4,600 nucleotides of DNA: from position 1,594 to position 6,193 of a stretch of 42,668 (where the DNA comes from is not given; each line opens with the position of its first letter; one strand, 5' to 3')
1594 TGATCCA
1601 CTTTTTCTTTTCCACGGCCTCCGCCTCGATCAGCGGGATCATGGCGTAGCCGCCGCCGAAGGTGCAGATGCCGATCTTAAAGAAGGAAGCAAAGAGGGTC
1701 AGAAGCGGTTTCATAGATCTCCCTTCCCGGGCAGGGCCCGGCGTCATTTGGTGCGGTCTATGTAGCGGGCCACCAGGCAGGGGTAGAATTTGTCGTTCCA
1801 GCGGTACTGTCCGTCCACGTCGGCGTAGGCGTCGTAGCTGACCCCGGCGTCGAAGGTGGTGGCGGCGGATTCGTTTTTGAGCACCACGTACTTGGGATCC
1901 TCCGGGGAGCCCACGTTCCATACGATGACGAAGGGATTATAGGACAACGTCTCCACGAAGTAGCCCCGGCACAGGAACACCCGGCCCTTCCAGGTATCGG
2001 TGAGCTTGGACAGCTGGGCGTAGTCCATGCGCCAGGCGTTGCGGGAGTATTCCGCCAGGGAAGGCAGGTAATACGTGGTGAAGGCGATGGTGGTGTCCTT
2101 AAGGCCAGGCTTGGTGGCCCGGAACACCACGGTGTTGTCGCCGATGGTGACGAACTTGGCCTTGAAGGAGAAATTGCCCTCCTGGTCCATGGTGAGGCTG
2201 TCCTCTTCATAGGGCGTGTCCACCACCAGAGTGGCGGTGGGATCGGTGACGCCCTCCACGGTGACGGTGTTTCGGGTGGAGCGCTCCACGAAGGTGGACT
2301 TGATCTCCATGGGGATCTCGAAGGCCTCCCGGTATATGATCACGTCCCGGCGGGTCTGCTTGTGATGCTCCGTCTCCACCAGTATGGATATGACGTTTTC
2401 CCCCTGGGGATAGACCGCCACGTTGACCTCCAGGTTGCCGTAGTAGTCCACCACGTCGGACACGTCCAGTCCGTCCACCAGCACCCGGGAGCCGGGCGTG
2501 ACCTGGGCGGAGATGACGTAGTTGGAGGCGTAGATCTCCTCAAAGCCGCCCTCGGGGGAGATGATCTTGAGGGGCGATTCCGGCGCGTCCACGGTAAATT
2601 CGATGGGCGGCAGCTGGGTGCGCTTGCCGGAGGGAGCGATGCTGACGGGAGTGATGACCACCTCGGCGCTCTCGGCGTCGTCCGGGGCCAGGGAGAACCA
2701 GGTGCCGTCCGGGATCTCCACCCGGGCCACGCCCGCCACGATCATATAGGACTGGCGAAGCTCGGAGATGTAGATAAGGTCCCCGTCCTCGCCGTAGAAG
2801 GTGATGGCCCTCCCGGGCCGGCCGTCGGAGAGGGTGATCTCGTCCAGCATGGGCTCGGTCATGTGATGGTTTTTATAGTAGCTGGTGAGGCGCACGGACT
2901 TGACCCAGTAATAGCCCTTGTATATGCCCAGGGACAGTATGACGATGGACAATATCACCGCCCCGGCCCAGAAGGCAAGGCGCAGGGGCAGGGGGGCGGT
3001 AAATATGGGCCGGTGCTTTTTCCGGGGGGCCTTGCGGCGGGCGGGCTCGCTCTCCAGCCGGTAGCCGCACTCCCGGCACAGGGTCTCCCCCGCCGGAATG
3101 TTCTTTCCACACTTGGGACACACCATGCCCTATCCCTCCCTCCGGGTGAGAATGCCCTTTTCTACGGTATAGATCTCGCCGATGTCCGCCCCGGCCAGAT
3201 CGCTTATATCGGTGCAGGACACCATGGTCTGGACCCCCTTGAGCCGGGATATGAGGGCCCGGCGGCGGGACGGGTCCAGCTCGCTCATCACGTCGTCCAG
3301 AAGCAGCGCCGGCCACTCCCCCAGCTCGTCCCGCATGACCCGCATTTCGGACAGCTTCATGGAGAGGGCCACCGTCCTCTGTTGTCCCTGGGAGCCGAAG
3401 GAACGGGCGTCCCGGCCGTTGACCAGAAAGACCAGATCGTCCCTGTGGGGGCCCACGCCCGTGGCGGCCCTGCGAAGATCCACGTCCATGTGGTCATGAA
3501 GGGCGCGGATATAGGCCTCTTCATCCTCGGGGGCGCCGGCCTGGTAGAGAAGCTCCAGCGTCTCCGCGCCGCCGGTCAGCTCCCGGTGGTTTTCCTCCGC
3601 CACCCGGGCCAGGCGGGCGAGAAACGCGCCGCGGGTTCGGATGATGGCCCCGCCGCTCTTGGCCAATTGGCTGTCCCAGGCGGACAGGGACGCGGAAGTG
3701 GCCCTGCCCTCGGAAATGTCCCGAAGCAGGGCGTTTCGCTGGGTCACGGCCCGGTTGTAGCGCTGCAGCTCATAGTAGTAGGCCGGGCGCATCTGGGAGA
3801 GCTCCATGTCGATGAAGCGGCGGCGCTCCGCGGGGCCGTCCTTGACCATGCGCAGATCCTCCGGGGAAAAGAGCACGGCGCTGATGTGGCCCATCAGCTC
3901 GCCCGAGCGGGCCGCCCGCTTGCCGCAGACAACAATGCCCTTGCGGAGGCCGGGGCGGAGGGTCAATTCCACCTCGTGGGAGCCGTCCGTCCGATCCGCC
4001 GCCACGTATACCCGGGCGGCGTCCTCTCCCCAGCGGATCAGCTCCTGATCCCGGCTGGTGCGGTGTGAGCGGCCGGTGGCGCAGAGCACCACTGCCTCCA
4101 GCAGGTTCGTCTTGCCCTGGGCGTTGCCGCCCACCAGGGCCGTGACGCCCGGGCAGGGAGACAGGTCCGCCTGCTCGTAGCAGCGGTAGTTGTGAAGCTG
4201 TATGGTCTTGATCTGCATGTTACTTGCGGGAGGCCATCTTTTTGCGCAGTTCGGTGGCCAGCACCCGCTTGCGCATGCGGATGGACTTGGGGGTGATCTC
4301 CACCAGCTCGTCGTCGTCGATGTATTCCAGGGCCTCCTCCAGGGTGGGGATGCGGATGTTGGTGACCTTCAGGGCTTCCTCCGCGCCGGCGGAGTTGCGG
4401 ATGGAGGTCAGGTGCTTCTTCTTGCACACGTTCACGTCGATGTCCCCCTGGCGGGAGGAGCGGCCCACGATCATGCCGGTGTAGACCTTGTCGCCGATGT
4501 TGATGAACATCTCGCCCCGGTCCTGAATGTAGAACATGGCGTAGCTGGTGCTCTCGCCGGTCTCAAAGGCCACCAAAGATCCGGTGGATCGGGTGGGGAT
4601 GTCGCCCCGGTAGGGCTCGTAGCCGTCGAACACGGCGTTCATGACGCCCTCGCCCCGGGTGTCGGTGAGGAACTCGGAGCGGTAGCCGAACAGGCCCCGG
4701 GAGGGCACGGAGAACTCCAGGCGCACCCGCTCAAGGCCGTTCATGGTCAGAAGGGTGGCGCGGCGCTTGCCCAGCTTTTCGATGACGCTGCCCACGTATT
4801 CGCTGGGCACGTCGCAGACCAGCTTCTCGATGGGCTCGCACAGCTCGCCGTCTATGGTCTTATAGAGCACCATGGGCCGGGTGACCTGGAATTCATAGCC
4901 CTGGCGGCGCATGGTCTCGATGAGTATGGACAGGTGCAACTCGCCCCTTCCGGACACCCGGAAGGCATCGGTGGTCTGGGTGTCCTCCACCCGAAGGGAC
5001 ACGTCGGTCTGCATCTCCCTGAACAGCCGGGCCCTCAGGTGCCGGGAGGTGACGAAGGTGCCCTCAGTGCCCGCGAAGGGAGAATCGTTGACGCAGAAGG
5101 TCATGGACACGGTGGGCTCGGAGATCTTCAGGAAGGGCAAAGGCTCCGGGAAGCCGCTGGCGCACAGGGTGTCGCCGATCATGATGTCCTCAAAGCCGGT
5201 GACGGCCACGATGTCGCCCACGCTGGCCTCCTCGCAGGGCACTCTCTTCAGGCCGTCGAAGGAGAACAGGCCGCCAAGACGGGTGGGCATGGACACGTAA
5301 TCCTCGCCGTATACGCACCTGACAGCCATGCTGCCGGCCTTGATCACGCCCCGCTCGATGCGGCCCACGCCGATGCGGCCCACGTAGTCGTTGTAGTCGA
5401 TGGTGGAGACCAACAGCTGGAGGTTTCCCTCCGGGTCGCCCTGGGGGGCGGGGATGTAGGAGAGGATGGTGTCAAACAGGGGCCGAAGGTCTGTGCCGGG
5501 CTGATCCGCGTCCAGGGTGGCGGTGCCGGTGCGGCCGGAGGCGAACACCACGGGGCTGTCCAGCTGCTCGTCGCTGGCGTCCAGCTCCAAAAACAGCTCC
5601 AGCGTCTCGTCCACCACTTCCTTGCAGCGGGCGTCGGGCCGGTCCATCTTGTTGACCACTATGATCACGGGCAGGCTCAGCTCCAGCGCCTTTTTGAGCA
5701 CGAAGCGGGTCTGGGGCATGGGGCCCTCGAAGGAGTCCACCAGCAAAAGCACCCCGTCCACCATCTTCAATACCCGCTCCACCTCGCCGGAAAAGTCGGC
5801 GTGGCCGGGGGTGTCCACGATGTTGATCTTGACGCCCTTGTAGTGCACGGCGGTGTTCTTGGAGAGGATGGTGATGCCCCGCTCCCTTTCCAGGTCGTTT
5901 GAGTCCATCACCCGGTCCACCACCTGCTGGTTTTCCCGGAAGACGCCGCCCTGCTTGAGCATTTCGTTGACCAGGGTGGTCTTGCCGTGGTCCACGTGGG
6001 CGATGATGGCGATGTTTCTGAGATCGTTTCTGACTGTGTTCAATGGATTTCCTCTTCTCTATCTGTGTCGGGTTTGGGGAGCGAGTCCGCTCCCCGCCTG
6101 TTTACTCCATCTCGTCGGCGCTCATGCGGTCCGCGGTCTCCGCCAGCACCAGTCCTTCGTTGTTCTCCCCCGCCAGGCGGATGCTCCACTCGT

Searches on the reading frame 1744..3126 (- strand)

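Call 47: search_protein_families(library=pfam, proteins=[window:1744-3126:-], max_evalue=0.00001)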
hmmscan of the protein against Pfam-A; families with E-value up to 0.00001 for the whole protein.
window:1744-3126:- (460 aa): 1 family
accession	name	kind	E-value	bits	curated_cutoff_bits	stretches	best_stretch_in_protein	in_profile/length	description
PF13240.11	Zn_Ribbon_1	-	9.7e-06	25.7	25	0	3-24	2-23/23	zinc-ribbon domain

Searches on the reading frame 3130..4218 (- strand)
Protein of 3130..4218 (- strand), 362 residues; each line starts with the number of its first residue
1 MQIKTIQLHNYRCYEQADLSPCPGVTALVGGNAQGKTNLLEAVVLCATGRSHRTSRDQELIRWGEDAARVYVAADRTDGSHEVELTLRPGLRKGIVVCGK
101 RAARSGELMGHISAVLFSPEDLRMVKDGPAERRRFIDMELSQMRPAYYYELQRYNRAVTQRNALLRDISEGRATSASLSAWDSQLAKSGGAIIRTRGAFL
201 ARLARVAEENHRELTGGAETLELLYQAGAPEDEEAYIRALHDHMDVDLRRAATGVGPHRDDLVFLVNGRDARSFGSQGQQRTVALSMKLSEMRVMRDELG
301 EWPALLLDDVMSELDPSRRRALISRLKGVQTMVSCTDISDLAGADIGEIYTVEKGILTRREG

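Call 47: search_protein_families(library=pfam, proteins=[window:3130-4218:-], max_evalue=0.00001)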
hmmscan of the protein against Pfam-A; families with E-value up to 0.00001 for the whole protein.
window:3130-4218:- (362 aa): 4 families
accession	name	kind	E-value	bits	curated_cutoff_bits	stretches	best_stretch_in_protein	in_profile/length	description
PF02463.25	SMC_N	-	1.8e-13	50.8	40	1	3-330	2-187/220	RecF/RecN/SMC N terminal domain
PF13476.12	AAA_23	-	8.8e-11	43.2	27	1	6-88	2-80/201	AAA domain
PF13175.12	AAA_15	-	1e-07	32.4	32.1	1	1-44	1-44/374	AAA ATPase domain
PF13304.12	AAA_21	-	4e-07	30.8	27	0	25-48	1-36/304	AAA domain, putative AbiEii toxin, Type IV TA system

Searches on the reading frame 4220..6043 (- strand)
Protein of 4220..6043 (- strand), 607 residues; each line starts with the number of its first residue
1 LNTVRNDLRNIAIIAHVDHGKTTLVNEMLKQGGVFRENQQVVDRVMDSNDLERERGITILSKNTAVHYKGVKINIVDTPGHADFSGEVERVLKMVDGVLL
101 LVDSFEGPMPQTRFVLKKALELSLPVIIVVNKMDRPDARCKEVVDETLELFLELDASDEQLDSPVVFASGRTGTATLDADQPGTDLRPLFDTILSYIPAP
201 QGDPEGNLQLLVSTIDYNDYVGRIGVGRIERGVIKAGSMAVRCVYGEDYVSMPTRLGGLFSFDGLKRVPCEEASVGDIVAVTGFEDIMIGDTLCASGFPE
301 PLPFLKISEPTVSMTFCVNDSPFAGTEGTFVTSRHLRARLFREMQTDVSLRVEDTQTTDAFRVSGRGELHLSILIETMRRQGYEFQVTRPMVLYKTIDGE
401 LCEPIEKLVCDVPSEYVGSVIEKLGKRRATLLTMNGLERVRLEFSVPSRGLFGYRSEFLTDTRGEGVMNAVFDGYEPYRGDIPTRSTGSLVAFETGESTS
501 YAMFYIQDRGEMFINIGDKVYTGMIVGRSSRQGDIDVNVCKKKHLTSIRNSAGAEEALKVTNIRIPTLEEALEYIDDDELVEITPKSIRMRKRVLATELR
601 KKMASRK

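Call 47: search_protein_families(library=pfam, proteins=[window:4220-6043:-], max_evalue=0.00001)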
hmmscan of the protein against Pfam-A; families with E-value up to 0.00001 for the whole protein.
window:4220-6043:- (607 aa): 7 families
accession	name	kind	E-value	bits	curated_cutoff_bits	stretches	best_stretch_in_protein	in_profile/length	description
PF00009.33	GTP_EFTU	-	6.1e-56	189.4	26.5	1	7-198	2-187/188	Elongation factor Tu GTP binding domain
PF21018.2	BipA_C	-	2.1e-42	143.8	23.8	1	487-596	1-109/110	TypA/BipA C-terminal domain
PF00679.30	EFG_C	-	6.3e-23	81.1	27.9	1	400-484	1-87/89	Elongation factor G C-terminus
PF03144.31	GTP_EFTU_D2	-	5.7e-11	43.1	30.3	1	222-294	1-73/73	Elongation factor Tu domain 2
PF01926.29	MMR_HSR1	-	8.8e-08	32.7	21.9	1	11-132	2-113/113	50S ribosome-binding GTPase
PF14492.12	EFG_III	-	1.6e-06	28.5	27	1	335-387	20-73/75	Elongation Factor G, domain III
PF22042.2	EF-G_D2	-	7.6e-06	26.4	27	0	211-295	5-83/84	Elongation factor G domain 2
